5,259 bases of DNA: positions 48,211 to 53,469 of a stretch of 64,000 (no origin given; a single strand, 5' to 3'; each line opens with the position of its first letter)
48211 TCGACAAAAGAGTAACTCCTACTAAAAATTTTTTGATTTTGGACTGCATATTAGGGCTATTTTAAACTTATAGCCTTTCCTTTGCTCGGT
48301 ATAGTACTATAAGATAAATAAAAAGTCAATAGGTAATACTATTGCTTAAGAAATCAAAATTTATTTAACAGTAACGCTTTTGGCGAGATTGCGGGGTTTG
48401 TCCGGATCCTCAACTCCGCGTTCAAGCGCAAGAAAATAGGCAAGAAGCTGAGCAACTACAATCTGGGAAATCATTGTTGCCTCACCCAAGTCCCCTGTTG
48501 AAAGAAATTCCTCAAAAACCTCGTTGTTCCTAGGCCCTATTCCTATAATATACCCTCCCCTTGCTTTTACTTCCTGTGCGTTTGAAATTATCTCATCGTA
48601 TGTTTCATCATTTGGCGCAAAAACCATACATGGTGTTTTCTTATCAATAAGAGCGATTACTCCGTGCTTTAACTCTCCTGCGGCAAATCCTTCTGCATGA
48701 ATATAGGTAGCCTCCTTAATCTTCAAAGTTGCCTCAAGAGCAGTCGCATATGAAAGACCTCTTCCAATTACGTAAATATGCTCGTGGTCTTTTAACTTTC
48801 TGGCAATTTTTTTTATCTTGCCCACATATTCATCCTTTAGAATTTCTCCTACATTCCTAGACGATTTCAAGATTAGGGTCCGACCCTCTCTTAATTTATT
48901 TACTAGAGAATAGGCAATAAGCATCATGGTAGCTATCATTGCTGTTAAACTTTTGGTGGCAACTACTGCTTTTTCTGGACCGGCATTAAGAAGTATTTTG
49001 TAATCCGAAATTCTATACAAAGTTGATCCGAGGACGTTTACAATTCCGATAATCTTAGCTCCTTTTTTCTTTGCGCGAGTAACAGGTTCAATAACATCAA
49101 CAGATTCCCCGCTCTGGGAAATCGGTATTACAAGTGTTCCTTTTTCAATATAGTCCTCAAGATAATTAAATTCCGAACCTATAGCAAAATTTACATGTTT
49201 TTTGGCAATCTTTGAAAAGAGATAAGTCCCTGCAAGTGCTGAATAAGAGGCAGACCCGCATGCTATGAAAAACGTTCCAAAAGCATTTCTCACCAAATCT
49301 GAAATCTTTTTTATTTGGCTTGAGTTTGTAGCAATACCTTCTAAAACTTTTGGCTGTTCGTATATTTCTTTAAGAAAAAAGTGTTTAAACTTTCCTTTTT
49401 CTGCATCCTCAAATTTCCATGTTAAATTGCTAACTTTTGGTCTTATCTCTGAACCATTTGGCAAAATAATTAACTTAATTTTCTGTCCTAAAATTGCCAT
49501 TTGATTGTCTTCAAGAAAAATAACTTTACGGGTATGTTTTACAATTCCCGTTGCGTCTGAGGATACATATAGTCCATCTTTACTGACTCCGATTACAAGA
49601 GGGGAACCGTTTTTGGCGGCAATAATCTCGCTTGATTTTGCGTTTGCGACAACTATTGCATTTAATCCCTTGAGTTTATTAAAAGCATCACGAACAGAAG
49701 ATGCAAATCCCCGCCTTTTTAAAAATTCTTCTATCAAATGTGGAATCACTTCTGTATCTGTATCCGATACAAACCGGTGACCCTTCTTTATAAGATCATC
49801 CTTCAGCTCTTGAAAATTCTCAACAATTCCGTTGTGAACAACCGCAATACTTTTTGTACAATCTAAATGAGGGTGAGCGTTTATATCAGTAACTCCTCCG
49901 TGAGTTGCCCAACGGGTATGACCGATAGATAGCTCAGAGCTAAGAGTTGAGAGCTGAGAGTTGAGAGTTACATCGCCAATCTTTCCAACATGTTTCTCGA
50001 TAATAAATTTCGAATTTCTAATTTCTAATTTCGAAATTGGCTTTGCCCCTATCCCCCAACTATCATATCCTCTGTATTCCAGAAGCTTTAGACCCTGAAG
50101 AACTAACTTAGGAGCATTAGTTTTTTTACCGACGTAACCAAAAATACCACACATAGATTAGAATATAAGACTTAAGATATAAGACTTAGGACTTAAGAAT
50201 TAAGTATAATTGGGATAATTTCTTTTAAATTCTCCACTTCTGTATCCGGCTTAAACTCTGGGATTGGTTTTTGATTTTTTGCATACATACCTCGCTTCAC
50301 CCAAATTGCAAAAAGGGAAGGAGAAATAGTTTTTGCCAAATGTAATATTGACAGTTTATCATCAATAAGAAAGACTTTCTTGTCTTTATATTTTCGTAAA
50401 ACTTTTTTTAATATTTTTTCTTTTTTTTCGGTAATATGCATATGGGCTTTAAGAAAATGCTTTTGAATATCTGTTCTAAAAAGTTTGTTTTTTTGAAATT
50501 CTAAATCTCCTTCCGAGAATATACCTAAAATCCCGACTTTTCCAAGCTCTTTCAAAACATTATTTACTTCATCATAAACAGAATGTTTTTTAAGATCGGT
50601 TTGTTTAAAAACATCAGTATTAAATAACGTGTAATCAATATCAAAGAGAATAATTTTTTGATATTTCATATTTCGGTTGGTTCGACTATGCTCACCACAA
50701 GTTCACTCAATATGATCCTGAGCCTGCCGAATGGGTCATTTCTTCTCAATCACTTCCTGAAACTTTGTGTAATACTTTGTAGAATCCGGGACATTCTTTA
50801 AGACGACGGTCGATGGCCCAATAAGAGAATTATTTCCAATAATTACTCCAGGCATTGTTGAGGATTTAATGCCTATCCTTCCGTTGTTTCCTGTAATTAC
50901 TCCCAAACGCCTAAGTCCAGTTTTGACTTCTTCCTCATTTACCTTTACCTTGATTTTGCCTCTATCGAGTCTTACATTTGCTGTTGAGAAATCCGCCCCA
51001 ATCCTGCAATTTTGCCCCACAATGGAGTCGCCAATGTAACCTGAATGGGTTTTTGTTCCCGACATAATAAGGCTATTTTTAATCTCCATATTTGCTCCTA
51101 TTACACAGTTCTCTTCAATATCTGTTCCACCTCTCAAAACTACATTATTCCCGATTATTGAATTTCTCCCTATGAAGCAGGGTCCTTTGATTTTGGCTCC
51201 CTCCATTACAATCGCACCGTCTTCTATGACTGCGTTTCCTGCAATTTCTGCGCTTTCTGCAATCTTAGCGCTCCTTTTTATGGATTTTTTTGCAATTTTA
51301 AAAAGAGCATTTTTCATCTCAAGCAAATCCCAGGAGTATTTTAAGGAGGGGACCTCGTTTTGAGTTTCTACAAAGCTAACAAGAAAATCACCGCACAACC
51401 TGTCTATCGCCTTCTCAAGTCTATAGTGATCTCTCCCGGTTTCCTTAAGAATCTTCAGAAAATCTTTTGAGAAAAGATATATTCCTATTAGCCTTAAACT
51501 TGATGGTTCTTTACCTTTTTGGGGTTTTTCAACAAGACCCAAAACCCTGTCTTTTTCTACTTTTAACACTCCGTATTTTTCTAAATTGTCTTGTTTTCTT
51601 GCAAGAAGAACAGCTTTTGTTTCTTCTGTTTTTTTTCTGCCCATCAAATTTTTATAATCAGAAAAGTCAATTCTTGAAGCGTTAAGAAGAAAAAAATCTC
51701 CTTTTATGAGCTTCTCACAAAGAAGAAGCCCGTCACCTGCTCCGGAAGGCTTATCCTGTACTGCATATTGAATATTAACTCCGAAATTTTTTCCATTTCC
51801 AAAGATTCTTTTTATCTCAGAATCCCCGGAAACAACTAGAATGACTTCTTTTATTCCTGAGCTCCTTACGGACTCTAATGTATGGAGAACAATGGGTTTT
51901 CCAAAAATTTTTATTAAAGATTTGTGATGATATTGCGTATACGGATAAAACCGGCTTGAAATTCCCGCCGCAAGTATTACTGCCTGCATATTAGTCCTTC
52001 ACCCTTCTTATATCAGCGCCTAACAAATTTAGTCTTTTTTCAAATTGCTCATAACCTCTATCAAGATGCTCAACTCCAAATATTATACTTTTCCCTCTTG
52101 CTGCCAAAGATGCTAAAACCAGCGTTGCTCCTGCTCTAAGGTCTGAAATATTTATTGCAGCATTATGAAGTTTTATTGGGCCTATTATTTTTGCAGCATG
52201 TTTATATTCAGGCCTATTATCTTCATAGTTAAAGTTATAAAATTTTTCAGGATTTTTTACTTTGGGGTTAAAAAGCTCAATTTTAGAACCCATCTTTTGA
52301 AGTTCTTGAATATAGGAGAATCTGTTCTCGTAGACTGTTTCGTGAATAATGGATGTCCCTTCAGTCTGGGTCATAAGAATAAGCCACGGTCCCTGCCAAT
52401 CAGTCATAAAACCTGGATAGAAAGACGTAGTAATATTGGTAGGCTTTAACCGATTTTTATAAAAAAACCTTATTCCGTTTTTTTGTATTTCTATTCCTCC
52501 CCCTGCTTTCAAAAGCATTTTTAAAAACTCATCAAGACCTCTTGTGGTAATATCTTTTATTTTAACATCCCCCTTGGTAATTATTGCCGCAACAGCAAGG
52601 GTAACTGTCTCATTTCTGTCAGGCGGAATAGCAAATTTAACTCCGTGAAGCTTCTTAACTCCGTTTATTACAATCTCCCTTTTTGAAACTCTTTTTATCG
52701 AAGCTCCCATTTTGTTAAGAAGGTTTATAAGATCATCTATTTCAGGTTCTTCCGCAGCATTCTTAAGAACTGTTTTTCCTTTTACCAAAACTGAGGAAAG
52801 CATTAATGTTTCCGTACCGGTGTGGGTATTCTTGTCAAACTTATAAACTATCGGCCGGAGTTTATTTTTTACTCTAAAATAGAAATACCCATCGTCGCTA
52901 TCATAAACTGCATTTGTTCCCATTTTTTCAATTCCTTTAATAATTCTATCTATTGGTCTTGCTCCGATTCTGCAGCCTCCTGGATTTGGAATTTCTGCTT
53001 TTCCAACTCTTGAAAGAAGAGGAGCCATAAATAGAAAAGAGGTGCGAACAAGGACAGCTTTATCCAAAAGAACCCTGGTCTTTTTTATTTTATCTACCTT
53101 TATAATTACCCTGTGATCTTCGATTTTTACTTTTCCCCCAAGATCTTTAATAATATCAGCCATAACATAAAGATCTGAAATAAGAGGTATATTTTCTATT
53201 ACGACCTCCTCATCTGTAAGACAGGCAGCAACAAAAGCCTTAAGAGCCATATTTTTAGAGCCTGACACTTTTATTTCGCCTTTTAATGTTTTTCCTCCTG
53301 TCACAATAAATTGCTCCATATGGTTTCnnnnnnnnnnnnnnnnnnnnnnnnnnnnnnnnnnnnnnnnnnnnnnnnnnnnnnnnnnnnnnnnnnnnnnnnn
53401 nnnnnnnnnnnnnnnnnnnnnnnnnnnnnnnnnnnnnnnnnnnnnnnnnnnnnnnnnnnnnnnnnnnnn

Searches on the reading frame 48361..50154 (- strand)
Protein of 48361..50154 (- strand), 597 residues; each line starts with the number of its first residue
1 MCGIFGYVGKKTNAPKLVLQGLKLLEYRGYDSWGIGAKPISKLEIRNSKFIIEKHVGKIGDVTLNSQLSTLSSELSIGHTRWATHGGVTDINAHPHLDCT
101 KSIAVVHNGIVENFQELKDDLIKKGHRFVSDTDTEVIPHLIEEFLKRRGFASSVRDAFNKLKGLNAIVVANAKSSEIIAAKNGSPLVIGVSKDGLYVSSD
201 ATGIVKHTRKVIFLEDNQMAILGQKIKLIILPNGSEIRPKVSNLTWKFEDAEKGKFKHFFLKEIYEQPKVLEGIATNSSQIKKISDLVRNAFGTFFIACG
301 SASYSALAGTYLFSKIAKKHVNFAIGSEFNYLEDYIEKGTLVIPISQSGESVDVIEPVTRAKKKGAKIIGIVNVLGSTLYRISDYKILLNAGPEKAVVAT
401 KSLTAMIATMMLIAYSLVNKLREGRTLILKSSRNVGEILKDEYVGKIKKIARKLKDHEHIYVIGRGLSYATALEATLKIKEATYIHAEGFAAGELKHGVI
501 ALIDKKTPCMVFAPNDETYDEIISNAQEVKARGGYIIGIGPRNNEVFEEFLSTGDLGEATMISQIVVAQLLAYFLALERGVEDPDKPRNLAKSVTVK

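Call 5: search_protein_families(library=pfam, proteins=[window:48361-50154:-], max_evalue=0.01)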
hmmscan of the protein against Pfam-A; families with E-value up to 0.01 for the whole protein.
window:48361-50154:- (597 aa): 5 families
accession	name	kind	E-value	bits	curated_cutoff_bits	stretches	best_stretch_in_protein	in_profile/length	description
PF01380.27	SIS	-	2e-43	147.8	25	2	295-414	9-129/131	SIS domain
PF13522.11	GATase_6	-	3.8e-18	66.2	27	1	73-200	10-130/130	Glutamine amidotransferase domain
PF13537.11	GATase_7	-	2.7e-16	60.1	25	1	93-203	13-120/123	Glutamine amidotransferase domain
PF13580.11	SIS_2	-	1e-05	26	27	1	336-372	101-137/138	SIS domain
PF13230.11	GATase_4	-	1.2e-05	24.8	23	1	1-166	1-164/272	Glutamine amidotransferases class-II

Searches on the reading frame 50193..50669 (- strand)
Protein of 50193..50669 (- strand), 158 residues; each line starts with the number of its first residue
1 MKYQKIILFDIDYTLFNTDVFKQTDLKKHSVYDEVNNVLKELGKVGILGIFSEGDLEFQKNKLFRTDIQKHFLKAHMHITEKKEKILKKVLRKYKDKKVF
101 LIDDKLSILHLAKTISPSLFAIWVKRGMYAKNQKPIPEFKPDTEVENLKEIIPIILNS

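Call 5: search_protein_families(library=pfam, proteins=[window:50193-50669:-], max_evalue=0.01)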
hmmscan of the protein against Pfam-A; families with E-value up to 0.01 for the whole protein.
window:50193-50669:- (158 aa): 1 family
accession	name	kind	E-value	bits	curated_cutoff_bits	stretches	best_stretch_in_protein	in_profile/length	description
PF05152.18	DUF705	-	0.001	19.1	20.4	1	2-96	132-221/304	Protein of unknown function (DUF705)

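Call 28: search_protein_families(library=pfam, proteins=[window:50193-50669:-], max_evalue=5)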
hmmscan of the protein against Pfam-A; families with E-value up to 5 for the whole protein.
window:50193-50669:- (158 aa): 7 families
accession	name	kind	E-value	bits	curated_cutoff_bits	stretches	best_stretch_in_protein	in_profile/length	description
PF05152.18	DUF705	-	0.001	19.1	20.4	1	2-96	132-221/304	Protein of unknown function (DUF705)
PF00702.32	Hydrolase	-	0.01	16.7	26.4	1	28-104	96-179/191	haloacid dehalogenase-like hydrolase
PF13419.12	HAD_2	-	0.051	14.1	23.8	1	27-104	76-160/178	Haloacid dehalogenase-like hydrolase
PF23799.1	DUF7175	-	0.053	14.5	27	1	63-102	39-75/103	Domain of unknown function (DUF7175)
PF13614.12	AAA_31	-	0.11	12.8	27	1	4-104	31-124/177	AAA domain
PF09949.15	APP1_cat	-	0.13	12.6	27.1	1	63-104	83-127/154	Phosphatidate phosphatase APP1, catalytic domain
PF12689.13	Acid_PPase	-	0.28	11.4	27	1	3-30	2-31/169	Acid Phosphatase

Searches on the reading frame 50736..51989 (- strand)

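Call 5: search_protein_families(library=pfam, proteins=[window:50736-51989:-], max_evalue=0.01)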
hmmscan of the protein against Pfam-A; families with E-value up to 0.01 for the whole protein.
window:50736-51989:- (417 aa): 12 families
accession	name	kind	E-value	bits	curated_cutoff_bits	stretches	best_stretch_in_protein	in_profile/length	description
PF00483.29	NTP_transferase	-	9.5e-29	101.1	21.2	1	3-201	2-212/245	Nucleotidyl transferase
PF00132.30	Hexapep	-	2.6e-16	59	27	2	271-300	2-31/36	Bacterial transferase hexapeptide (six repeats)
PF25084.1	LbH_EIF2B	-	2.8e-11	43.8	54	1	239-316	8-83/105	EIF2B subunit epsilon LbH domain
PF12804.13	NTP_transf_3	-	5.1e-08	33.7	27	1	3-63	1-55/160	MobA-like NTP transferase domain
PF14602.12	Hexapep_2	-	6e-06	26.3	27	1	273-300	4-29/34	Hexapeptide repeat of succinyl-transferase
PF16314.11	DUF4954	-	0.00014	21.1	26.2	0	294-338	217-262/433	Domain of unknown function (DUF4954)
PF24894.1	Hexapep_GlmU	-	0.0014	19.2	23.3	0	294-344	24-74/104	GlmU-like, C-terminal hexapeptide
PF02348.25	CTP_transf_3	-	0.0017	18.7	22.6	1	22-61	15-54/217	Cytidylyltransferase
PF25087.1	GMPPB_C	-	0.0017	18.5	39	1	272-343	12-78/110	GMPPB C-terminal domain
PF01128.25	IspD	-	0.0047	17.1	27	1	1-57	1-55/221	2-C-methyl-D-erythritol 4-phosphate cytidylyltransferase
PF25247.1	LbH_GLGC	-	0.0058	17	27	0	258-334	15-97/135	GLGC left-handed parallel beta-helix domain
PF21711.3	DCTN5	-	0.0082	16.3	40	0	251-312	88-149/182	Dynactin subunit 5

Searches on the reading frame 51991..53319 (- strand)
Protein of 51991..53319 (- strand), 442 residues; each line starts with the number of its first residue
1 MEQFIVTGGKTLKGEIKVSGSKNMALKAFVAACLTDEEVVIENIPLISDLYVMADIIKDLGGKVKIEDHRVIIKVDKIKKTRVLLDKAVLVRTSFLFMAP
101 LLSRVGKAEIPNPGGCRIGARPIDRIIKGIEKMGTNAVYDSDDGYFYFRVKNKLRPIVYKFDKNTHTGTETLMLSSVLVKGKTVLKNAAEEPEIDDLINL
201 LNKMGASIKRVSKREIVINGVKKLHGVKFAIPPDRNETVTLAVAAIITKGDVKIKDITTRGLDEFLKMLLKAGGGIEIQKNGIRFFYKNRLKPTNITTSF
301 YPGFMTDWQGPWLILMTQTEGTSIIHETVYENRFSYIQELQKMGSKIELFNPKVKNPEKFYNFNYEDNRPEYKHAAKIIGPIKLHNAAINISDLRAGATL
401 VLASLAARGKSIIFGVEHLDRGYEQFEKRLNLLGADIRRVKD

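Call 8: search_protein_families(library=ncbifam, proteins=[window:51991-53319:-], max_evalue=0.00001)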
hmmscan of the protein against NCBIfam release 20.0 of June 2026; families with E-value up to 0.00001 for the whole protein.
window:51991-53319:- (442 aa): 6 families
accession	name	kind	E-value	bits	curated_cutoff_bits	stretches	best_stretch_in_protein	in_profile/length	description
NF006873.0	PRK09369.1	subfamily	3.7e-142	473.9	297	1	1-441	1-418/419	UDP-N-acetylglucosamine 1-carboxyvinyltransferase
TIGR01072.1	murA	equivalog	2.1e-135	451.7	392.7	1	1-439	1-416/416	UDP-N-acetylglucosamine 1-carboxyvinyltransferase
NF009470.0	PRK12830.1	equivalog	9.4e-105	350.7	552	2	1-351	1-348/417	UDP-N-acetylglucosamine 1-carboxyvinyltransferase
TIGR01356.1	aroA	equivalog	9.4e-29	100.5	287.25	1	14-327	1-320/415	3-phosphoshikimate 1-carboxyvinyltransferase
NF011381.1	PRK14806.1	equivalog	1.7e-13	49.7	902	1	3-278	303-580/733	bifunctional prephenate dehydrogenase/3-phosphoshikimate 1-carboxyvinyltransferase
NF008816.0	PRK11860.1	equivalog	4.1e-07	28.5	943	0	12-152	15-155/662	bifunctional 3-phosphoshikimate 1-carboxyvinyltransferase/cytidylate kinase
